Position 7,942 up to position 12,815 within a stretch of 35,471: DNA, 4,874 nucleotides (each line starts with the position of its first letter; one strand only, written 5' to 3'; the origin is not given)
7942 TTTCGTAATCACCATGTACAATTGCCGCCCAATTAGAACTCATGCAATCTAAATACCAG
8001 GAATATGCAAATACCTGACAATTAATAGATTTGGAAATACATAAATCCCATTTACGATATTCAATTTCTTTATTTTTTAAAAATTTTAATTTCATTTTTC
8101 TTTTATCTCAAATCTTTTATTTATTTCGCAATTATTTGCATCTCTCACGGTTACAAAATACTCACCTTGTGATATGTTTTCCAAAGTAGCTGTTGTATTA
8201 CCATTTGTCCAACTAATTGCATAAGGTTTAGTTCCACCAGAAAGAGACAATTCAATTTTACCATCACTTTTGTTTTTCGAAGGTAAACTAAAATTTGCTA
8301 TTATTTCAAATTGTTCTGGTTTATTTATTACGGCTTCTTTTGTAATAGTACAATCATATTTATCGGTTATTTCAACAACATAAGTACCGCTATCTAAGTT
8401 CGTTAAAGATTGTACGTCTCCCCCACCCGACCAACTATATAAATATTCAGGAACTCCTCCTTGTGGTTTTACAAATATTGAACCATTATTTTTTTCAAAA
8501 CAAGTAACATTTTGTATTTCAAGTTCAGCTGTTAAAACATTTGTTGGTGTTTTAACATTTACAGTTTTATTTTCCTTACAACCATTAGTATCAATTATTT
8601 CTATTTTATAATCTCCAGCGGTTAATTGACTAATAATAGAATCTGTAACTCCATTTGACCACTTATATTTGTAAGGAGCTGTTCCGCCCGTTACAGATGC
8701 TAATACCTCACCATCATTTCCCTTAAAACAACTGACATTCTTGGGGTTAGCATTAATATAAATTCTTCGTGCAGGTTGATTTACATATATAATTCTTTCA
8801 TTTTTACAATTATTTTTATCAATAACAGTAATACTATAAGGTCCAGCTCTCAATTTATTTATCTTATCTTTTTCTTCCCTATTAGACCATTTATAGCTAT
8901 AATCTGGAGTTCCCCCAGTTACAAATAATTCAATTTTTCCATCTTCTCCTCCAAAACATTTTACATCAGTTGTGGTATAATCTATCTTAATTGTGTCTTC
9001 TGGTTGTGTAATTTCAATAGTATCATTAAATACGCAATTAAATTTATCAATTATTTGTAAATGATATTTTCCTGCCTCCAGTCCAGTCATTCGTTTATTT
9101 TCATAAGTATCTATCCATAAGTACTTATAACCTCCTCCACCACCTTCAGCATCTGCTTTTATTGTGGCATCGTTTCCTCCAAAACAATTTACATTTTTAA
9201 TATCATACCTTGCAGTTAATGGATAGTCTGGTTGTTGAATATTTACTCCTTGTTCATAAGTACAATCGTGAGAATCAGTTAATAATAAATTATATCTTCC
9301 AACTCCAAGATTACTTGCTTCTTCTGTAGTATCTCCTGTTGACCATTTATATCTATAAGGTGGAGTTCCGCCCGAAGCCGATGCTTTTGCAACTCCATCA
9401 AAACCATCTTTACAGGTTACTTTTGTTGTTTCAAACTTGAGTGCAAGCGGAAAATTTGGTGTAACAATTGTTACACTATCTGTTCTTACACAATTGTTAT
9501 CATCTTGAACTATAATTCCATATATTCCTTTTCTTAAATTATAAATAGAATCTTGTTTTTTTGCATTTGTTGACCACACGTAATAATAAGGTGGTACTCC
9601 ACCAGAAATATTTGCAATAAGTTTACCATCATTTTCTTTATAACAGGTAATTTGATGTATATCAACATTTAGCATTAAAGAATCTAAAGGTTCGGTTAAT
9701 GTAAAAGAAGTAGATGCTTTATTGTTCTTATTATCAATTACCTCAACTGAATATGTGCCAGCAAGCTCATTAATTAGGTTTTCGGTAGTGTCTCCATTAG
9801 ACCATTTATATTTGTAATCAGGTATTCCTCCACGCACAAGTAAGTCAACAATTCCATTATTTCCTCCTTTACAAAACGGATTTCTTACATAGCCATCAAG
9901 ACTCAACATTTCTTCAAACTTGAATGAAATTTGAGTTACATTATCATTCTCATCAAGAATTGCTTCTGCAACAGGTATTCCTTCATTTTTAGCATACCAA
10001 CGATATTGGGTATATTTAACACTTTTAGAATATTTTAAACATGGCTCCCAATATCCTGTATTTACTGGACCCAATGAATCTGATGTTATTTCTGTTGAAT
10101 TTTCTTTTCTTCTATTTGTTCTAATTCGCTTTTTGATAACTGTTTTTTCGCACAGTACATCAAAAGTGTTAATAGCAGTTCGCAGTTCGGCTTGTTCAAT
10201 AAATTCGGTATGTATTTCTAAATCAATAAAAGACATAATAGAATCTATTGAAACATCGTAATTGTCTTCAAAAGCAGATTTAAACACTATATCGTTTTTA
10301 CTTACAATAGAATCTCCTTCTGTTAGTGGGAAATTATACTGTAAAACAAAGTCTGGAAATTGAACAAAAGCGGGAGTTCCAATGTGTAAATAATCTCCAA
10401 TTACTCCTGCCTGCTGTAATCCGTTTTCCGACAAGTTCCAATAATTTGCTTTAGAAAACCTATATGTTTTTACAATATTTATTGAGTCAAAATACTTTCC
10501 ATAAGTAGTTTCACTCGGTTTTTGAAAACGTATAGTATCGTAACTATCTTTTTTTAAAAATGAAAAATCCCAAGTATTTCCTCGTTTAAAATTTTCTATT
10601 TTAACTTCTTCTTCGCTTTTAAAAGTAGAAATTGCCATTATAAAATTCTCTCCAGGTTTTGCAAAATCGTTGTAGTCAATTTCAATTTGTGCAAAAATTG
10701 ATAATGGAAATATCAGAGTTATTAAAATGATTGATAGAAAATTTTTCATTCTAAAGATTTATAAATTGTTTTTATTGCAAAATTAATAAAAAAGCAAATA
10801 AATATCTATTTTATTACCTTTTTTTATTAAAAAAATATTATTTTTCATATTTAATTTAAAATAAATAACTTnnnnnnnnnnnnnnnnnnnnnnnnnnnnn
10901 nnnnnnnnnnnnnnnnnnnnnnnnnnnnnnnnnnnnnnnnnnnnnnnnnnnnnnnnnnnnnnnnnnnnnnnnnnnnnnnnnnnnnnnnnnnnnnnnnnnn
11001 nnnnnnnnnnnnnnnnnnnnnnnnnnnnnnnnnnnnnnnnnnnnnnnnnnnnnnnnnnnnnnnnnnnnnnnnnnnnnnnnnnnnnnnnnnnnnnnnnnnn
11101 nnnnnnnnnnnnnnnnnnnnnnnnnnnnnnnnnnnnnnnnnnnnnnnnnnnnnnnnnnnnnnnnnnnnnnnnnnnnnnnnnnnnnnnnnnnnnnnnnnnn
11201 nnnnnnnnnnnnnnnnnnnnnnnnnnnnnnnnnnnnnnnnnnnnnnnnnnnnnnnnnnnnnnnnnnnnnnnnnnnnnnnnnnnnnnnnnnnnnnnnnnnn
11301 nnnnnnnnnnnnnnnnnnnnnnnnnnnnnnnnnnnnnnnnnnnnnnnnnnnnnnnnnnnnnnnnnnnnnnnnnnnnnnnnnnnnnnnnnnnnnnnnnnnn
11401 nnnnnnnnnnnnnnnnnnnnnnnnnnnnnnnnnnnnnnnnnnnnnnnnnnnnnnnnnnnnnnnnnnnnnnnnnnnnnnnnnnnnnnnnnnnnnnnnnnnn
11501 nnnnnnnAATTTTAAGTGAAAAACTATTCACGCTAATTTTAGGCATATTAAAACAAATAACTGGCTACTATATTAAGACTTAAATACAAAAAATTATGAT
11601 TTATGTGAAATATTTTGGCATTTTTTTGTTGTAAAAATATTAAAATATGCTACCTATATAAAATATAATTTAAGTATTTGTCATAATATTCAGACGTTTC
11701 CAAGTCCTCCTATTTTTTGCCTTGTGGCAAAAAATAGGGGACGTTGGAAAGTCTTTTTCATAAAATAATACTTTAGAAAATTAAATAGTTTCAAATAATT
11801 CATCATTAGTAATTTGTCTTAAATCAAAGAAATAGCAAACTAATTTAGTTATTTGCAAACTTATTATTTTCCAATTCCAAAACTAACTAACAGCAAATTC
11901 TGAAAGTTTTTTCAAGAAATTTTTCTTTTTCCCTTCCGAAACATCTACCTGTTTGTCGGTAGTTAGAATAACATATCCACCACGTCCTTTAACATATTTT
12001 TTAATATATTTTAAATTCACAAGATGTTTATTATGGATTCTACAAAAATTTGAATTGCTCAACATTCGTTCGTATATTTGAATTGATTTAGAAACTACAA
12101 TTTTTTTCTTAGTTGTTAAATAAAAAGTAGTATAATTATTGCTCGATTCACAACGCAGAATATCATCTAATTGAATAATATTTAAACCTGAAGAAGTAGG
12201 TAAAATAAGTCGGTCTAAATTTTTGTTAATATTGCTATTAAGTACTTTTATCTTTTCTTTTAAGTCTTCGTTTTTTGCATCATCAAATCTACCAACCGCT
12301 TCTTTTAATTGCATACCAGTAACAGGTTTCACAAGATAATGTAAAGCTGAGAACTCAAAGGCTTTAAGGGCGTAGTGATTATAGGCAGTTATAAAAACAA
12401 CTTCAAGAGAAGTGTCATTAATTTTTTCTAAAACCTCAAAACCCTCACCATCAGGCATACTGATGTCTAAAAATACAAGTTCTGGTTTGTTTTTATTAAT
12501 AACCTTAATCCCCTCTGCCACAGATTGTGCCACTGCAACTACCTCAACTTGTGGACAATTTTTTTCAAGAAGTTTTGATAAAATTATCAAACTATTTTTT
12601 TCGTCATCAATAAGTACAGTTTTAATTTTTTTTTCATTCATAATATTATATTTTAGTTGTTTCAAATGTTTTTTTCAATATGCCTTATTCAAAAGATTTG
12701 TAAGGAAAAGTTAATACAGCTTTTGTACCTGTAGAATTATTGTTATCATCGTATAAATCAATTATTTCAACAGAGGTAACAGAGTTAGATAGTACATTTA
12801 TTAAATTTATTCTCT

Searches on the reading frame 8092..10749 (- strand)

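Call 5: search_protein_families(library=pfam, proteins=[window:8092-10749:-], max_evalue=0.01)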
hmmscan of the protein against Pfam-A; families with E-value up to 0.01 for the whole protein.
window:8092-10749:- (885 aa): 4 families
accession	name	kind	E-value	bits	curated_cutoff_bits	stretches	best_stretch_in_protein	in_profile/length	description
PF13573.12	SprB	-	4.5e-83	273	28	8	667-702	2-37/37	SprB repeat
PF08940.17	DUF1918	-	9.5e-06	25.6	24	0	457-474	29-47/58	Domain of unknown function (DUF1918)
PF23585.1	DUF7137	-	0.00033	20.8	27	0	387-419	67-99/137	Domain of unknown function (DUF7137)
PF23148.1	Gp77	-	0.0021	19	27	0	596-624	40-68/84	Podophage GP4 fiber-tail adaptor protein gp77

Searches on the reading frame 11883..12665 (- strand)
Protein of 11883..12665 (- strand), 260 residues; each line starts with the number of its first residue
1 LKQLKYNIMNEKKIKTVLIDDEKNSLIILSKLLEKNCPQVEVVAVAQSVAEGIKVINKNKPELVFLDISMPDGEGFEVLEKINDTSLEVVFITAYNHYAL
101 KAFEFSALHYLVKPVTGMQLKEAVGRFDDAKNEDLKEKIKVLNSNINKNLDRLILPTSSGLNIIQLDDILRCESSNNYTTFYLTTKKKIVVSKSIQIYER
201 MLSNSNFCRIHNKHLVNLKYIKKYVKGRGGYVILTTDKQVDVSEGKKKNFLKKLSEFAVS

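Call 64: search_protein_families(library=pfam, proteins=[window:11883-12665:-], max_evalue=0.001)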
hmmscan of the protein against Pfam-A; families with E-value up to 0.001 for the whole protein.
window:11883-12665:- (260 aa): 2 families
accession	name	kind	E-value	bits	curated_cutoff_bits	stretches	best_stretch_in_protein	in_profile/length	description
PF00072.30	Response_reg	-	1.3e-19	70.8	30.2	1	17-124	2-110/111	Response regulator receiver domain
PF04397.21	LytTR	-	5.5e-14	52.6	22.6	1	162-254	4-97/98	LytTr DNA-binding domain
